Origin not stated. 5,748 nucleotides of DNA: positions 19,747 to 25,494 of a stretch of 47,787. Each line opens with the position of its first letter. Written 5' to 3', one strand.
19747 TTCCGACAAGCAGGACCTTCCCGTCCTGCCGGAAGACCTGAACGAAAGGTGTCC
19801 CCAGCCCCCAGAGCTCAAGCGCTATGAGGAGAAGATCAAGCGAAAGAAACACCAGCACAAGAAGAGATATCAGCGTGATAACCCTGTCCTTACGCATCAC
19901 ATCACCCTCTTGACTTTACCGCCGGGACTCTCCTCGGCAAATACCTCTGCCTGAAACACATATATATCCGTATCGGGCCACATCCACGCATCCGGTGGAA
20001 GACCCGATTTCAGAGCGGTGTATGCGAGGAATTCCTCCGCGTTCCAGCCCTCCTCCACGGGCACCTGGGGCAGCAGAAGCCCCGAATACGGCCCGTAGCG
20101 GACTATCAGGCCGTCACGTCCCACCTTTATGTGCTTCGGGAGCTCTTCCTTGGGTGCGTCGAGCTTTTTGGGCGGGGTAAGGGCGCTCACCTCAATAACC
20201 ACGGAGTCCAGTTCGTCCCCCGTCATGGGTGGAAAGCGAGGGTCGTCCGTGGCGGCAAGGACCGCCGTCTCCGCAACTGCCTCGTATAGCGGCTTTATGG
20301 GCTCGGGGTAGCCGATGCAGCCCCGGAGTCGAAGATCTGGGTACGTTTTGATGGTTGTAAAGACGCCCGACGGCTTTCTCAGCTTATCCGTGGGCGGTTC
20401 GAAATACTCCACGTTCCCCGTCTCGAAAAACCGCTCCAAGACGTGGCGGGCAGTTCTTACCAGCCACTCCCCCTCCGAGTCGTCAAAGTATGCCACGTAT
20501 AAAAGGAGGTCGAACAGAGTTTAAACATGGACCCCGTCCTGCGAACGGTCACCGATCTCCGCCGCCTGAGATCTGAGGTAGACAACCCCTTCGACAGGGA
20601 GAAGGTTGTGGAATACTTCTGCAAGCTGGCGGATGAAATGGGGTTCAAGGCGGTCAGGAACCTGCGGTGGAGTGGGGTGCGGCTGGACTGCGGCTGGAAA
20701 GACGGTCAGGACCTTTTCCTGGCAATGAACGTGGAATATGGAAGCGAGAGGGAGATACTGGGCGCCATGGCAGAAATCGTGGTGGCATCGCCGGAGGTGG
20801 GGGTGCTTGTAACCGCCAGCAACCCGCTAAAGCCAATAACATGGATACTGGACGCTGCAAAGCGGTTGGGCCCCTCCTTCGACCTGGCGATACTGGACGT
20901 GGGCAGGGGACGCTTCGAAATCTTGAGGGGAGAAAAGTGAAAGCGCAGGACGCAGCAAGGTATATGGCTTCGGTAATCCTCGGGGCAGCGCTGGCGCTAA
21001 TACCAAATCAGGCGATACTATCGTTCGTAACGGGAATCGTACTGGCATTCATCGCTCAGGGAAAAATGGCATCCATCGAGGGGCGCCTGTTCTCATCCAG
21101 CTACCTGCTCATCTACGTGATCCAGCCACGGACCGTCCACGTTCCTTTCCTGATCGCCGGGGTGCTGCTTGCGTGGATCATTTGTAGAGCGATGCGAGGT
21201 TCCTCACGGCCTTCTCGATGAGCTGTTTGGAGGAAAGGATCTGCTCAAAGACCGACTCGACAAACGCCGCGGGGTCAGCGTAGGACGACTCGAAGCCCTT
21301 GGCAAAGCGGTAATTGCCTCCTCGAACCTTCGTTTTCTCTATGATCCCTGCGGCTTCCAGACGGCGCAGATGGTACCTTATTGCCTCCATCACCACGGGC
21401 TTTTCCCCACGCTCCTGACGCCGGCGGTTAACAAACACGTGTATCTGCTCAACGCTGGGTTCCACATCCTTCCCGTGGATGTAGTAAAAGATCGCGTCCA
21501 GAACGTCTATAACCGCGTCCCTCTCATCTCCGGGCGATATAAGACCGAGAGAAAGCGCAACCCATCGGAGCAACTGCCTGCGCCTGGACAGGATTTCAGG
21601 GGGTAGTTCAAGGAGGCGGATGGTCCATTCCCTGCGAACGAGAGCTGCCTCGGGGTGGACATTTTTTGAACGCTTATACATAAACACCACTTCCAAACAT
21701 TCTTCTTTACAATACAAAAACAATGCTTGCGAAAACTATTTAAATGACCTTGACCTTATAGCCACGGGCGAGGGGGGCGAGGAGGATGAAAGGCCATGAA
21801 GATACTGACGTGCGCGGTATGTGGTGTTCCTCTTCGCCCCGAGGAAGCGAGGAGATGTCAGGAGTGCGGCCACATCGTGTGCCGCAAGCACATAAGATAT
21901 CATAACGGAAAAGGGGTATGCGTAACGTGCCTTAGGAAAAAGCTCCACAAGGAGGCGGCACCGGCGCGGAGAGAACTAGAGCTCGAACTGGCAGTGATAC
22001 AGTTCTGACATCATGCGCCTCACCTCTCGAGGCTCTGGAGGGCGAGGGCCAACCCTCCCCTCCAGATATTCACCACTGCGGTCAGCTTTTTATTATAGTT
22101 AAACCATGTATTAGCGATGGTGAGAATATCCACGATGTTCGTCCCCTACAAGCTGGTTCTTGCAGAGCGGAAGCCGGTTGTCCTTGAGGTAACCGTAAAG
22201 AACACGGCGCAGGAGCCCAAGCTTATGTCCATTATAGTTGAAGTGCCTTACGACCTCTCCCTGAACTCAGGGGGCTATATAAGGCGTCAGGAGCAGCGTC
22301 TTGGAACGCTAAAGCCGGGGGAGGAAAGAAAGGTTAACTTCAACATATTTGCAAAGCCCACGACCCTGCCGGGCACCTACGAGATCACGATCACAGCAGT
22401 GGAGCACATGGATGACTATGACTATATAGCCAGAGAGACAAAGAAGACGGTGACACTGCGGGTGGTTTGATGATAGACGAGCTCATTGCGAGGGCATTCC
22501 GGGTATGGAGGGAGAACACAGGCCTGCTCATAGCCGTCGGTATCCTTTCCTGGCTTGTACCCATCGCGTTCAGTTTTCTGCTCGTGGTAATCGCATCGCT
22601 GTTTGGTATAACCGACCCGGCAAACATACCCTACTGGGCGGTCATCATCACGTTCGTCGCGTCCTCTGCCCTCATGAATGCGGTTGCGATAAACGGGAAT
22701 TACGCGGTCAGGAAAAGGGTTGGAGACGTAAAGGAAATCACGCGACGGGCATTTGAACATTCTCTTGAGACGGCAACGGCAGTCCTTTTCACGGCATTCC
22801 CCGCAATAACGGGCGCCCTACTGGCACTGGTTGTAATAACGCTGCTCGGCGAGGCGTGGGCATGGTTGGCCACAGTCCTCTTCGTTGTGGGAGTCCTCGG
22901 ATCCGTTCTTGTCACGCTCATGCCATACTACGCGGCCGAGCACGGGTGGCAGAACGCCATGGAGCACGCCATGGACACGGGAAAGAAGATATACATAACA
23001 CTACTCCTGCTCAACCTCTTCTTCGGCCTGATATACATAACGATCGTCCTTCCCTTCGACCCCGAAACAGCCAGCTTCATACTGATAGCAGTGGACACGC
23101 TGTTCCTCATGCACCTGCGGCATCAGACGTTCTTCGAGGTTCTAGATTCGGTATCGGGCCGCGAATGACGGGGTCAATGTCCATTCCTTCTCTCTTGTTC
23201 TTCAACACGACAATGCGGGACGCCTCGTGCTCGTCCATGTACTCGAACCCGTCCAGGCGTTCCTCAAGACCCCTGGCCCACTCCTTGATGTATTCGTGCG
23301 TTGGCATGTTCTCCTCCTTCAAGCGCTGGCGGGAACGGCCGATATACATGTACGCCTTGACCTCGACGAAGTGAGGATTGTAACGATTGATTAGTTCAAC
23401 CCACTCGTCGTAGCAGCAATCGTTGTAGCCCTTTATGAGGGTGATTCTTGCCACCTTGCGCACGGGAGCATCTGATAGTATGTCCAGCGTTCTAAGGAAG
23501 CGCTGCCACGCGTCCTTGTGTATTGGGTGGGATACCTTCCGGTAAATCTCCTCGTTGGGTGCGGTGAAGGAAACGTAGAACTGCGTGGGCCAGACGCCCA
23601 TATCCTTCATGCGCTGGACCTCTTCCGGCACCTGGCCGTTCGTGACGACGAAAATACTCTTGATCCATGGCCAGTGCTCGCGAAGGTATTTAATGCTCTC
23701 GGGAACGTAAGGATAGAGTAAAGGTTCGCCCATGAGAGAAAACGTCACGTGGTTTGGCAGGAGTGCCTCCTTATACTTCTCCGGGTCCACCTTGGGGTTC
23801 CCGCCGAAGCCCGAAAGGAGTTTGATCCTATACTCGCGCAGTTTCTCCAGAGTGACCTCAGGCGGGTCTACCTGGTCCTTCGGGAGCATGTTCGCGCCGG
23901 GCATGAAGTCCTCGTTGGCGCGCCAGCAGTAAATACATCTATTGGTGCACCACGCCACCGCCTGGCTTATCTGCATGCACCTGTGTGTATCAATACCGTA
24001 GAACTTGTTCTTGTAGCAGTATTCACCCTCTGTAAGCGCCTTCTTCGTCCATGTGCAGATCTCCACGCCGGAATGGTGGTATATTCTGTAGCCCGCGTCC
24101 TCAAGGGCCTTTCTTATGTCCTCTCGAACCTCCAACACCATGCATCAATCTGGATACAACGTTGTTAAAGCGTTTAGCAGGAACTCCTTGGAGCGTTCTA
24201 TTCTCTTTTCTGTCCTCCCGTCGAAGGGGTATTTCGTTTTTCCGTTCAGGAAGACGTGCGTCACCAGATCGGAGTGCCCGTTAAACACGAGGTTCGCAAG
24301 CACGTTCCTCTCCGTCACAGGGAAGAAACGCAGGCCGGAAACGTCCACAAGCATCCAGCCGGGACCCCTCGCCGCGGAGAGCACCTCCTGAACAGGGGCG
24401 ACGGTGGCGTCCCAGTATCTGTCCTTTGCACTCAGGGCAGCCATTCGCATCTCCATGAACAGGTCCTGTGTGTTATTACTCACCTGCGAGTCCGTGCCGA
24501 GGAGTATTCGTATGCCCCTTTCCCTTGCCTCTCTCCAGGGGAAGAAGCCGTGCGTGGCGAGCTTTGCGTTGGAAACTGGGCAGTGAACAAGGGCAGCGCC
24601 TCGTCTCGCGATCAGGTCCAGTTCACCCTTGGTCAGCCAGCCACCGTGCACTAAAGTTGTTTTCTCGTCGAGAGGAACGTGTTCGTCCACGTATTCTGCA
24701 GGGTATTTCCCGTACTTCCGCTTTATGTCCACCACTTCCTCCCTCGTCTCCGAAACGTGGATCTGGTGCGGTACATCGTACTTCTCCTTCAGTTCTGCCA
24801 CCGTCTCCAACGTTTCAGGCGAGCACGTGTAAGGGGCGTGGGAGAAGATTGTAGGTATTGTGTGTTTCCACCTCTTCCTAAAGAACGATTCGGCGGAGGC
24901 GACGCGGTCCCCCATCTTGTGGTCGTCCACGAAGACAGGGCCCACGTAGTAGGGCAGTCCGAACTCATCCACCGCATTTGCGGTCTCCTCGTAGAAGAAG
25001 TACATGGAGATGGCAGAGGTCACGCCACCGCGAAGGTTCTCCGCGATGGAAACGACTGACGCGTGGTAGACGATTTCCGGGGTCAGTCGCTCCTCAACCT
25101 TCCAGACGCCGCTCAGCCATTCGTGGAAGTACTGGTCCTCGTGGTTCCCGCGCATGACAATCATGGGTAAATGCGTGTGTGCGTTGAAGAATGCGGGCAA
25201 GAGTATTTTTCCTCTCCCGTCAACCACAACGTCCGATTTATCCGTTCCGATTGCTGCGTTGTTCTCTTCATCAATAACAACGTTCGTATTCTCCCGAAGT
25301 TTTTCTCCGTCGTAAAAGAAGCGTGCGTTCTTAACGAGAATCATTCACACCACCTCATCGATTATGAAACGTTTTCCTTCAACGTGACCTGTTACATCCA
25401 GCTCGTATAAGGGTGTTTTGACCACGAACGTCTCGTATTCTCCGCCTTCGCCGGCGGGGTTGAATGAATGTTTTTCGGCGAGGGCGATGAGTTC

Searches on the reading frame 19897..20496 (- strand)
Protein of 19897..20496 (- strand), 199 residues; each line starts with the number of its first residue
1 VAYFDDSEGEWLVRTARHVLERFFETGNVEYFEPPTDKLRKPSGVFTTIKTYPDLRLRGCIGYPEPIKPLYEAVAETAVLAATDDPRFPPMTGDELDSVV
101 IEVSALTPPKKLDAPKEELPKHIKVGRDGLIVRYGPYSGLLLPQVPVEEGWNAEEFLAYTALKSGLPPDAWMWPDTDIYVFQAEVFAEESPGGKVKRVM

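Call 66: search_protein_families(library=pfam, proteins=[window:19897-20496:-], max_evalue=0.0001)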
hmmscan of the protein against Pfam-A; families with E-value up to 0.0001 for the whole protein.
window:19897-20496:- (199 aa): 1 family
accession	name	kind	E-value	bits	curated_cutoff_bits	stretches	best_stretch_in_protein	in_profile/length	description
PF01871.22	AMMECR1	-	5.2e-52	176.2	25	1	13-186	1-168/168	AMMECR1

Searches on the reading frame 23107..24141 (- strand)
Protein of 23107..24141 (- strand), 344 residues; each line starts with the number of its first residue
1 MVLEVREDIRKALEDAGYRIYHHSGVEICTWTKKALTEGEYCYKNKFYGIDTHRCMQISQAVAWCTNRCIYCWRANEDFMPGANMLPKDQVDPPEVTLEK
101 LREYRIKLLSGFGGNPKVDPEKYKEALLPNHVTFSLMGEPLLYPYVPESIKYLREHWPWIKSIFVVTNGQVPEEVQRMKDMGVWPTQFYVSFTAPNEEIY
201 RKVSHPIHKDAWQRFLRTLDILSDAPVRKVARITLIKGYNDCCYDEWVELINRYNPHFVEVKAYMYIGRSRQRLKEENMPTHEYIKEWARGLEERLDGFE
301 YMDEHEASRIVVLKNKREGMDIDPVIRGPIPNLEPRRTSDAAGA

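Call 66: search_protein_families(library=pfam, proteins=[window:23107-24141:-], max_evalue=0.0001)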
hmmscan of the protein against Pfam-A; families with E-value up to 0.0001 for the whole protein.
window:23107-24141:- (344 aa): 2 families
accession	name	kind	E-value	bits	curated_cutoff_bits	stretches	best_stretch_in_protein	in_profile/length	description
PF04055.27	Radical_SAM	-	9.4e-23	81.6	29.5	2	132-251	48-166/166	Radical SAM superfamily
PF08608.17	Wyosine_form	-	1.6e-22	79.9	22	1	254-314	2-62/63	Wyosine base formation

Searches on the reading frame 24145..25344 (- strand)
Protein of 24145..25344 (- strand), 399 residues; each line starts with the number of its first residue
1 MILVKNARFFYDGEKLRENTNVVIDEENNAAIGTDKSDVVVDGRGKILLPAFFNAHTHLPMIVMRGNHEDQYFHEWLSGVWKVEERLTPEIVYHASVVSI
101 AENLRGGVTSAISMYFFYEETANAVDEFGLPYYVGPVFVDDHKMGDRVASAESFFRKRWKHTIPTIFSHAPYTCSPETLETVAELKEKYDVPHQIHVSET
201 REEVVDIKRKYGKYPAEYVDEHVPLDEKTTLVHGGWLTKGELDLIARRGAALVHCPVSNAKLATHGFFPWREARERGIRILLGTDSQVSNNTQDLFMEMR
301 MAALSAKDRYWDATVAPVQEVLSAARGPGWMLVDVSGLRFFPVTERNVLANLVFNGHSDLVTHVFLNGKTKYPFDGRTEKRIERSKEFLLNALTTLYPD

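Call 67: search_protein_families(library=pfam, proteins=[window:24145-25344:-], max_evalue=0.0001)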
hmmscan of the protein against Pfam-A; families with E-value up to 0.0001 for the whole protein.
window:24145-25344:- (399 aa): 2 families
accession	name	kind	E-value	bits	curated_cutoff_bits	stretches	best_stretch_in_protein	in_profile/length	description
PF01979.26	Amidohydro_1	-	1.4e-42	146.6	25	1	47-323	1-288/345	Amidohydrolase family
PF07969.17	Amidohydro_3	-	7.4e-09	36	29.7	1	164-326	244-417/472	Amidohydrolase family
